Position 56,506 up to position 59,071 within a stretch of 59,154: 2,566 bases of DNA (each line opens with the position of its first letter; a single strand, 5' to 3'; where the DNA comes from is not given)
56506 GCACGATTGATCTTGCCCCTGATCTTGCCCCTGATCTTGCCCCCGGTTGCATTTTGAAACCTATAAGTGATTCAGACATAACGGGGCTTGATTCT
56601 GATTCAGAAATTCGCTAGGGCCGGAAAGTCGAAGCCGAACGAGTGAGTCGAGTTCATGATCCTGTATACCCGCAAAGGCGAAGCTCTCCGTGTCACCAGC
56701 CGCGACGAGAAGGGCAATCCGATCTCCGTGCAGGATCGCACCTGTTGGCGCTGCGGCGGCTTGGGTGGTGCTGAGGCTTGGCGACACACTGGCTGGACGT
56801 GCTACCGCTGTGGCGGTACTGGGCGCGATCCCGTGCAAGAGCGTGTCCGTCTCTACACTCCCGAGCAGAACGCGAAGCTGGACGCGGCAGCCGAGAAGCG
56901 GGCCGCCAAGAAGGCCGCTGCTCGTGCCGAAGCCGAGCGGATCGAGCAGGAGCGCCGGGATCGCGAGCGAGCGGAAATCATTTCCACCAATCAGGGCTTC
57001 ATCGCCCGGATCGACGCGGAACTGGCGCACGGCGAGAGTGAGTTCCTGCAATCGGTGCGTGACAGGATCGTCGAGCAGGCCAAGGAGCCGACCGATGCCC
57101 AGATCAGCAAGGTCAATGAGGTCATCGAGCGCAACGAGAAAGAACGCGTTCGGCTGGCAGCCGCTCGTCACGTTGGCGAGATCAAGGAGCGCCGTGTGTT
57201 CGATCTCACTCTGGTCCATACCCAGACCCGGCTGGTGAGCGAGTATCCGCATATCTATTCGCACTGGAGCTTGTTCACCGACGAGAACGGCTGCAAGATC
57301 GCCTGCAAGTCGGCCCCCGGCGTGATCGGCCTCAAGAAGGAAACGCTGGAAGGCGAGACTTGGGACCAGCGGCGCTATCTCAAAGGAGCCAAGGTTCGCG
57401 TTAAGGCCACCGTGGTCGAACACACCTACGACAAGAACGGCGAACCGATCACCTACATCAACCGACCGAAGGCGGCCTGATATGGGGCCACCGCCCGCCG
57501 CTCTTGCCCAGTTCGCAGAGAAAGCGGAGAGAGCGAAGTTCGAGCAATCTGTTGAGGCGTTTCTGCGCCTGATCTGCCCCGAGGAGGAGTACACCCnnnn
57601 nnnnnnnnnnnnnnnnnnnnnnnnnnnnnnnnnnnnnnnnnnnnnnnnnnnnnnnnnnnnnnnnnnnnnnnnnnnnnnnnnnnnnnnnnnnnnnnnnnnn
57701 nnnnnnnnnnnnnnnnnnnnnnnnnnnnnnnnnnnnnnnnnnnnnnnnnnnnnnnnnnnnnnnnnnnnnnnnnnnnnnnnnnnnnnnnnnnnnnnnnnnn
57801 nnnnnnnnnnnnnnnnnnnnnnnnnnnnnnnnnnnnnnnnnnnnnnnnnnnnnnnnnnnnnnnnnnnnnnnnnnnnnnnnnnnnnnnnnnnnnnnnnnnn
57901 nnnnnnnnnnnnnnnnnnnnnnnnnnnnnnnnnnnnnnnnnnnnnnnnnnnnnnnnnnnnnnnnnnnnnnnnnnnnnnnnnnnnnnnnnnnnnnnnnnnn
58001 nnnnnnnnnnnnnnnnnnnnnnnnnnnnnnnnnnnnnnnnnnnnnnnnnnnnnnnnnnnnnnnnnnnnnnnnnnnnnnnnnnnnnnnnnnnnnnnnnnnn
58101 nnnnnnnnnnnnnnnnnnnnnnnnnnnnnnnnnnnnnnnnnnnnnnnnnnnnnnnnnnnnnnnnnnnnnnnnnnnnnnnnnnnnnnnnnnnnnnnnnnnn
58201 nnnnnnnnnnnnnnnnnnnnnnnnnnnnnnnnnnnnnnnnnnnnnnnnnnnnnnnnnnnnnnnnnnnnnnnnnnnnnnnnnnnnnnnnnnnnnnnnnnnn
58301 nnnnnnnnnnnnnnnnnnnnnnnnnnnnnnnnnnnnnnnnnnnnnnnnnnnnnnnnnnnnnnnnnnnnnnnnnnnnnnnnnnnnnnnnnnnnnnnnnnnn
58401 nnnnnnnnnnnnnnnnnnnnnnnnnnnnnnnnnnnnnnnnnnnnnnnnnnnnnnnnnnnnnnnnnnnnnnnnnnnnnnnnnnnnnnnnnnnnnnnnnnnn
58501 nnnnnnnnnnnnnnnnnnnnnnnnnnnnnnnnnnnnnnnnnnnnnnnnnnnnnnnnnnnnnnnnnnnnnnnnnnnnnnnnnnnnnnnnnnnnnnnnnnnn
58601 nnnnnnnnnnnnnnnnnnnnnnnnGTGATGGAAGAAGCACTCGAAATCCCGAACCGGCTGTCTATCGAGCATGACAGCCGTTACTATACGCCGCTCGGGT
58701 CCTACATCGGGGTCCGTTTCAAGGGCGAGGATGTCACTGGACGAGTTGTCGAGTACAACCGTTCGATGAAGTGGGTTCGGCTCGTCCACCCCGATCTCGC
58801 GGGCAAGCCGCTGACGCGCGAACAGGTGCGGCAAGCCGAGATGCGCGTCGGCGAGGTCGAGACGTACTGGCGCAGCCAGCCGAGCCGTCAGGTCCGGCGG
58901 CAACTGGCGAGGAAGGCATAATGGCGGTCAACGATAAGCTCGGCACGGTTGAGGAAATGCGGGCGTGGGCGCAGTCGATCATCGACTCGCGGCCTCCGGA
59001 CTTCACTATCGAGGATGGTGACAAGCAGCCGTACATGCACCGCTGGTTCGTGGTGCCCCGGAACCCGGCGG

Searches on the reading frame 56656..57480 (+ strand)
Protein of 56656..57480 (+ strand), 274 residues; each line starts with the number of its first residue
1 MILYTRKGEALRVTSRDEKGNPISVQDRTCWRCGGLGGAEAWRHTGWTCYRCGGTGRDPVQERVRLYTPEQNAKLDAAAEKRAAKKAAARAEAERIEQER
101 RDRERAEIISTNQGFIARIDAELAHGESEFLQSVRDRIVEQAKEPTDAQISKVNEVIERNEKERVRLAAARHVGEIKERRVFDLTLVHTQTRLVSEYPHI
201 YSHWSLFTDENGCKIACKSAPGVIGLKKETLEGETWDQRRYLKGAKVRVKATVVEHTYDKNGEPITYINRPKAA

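Call 12: search_protein_families(library=phrogs, proteins=[window:56656-57480:+], max_evalue=0.01)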
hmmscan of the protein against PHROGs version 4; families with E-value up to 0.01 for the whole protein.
window:56656-57480:+ (274 aa): 3 families
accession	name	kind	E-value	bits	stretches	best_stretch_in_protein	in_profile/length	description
phrog_30451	-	unknown function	1.7e-19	71.4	1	17-93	12-88/287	-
phrog_27218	-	unknown function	4e-08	34.3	1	87-215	21-149/192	-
phrog_4046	-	unknown function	6.3e-07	30.2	1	20-170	42-168/301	-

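Call 13: search_protein_families(library=pfam, proteins=[window:56656-57480:+], max_evalue=0.01)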
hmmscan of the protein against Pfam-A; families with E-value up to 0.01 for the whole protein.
window:56656-57480:+ (274 aa): 0 families

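Call 15: search_dna_similar(query=window:56656-57480:+, collection=phages, mode=protein, max_rows=25)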
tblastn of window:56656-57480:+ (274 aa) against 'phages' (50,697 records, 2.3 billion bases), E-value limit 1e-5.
Records with a match: 17; places in all: 17; records where one place covers at least 80% of the query: 12.
Best place of each record, by identity: <60% 17.
By first word of the organism name: Caulobacter 9; Burkholderia 4; Bertelyvirus 2; Microcystis 1; Butyrivibrio 1.
By host as written in the record: Caulobacter vibrioides CB15 11; Burkholderia cenocepacia 4; Microcystis wesenbergii 1; Butyrivibrio fibrisolvens DSM 3071 1.
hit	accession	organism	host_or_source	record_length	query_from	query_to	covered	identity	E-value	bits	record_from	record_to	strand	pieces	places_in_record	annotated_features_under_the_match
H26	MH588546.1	Caulobacter phage CcrBL9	Caulobacter vibrioides CB15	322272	3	272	99%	33.6%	2e-20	97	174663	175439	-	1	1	hypothetical protein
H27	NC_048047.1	Caulobacter phage CcrBL9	Caulobacter vibrioides CB15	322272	3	272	99%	33.6%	2e-20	97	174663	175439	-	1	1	hypothetical protein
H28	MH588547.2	Caulobacter phage CcrSC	Caulobacter vibrioides CB15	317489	3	272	99%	32.9%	3e-17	87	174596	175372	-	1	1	hypothetical protein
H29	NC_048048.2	Caulobacter phage CcrSC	Caulobacter vibrioides CB15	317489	3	272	99%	32.9%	3e-17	87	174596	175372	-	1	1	hypothetical protein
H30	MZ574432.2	Caulobacter phage BL47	Caulobacter vibrioides CB15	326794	3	274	99%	32.3%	1e-21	100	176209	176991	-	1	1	hypothetical protein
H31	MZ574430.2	Caulobacter phage C2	Caulobacter vibrioides CB15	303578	3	272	99%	31.5%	5e-22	100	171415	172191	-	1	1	hypothetical protein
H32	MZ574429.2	Caulobacter phage C1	Caulobacter vibrioides CB15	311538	3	272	99%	31.5%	5e-22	100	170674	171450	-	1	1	hypothetical protein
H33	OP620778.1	Bertelyvirus sp.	Caulobacter vibrioides CB15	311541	3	272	99%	31.5%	5e-22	100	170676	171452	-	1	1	hypothetical protein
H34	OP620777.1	Bertelyvirus sp.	Caulobacter vibrioides CB15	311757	3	272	99%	31.5%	5e-22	100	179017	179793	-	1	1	hypothetical protein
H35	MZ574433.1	Caulobacter phage RB23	Caulobacter vibrioides CB15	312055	3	272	99%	31.5%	5e-22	100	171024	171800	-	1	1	hypothetical protein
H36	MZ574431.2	Caulobacter phage J4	Caulobacter vibrioides CB15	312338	3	272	99%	31.5%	5e-22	100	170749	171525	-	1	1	hypothetical protein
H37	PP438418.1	Microcystis phage Mwe-JY26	Microcystis wesenbergii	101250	26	272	90%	28.7%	5e-7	57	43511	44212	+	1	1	hypothetical protein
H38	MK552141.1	Burkholderia phage BcepSauron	Burkholderia cenocepacia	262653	3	186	67%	32.8%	1e-7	58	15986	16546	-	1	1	replication factor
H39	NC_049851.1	Burkholderia phage BcepSauron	Burkholderia cenocepacia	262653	3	186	67%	32.8%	1e-7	58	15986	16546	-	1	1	replication factor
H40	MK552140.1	Burkholderia phage BcepSaruman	Burkholderia cenocepacia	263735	3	186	67%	32.8%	1e-7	58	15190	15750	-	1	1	hypothetical protein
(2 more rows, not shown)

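Call 21: find_related_loci(query=window:56656-57480:+, collection=viral_contigs, flank=6000)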
Query window:56656-57480:+ (274 aa) in viral_contigs; peptide patterns used: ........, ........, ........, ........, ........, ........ (x = any residue, [..] = any of these).
66 stretches matched a pattern; 6 encode a relative of the query (tblastn E <= 1e-3); 6 distinct loci.
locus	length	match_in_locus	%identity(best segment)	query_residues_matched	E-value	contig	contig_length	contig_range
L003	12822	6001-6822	80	1-274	9e-139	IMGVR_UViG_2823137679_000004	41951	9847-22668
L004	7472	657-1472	75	3-274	2e-127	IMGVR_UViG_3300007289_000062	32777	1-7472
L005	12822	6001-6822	69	1-274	2e-115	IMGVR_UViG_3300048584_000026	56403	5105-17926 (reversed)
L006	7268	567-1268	32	3-272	2e-27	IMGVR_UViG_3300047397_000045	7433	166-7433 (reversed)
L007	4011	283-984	33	3-272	4e-27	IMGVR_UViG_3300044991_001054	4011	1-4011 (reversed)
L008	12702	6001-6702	33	3-272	3e-27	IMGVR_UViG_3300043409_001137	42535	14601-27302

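Call 61: find_related_loci(query=window:56656-57480:+, collection=genome_contigs, flank=10000)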
Query window:56656-57480:+ (274 aa) in genome_contigs; peptide patterns used: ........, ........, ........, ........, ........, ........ (x = any residue, [..] = any of these).
327 stretches matched a pattern, but none encodes a relative of the query by tblastn (E <= 1e-3).

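Call 96: search_protein_families(library=ncbifam, proteins=[window:56656-57480:+], max_evalue=0.01)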
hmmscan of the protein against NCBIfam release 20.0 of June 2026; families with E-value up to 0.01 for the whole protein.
window:56656-57480:+ (274 aa): 0 families

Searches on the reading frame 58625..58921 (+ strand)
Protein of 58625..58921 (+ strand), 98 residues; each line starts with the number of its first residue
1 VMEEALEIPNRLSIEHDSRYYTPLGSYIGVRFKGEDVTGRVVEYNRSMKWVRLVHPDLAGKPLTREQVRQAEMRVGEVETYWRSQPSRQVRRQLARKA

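Call 12: search_protein_families(library=phrogs, proteins=[window:58625-58921:+], max_evalue=0.01)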
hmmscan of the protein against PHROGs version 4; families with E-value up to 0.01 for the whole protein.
window:58625-58921:+ (98 aa): 0 families

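Call 13: search_protein_families(library=pfam, proteins=[window:58625-58921:+], max_evalue=0.01)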
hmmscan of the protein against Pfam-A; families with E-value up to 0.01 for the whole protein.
window:58625-58921:+ (98 aa): 1 family
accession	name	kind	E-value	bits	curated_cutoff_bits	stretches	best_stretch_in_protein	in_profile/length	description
PF11730.13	DUF3297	-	5.3e-07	29.9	27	1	9-64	1-60/71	Protein of unknown function (DUF3297)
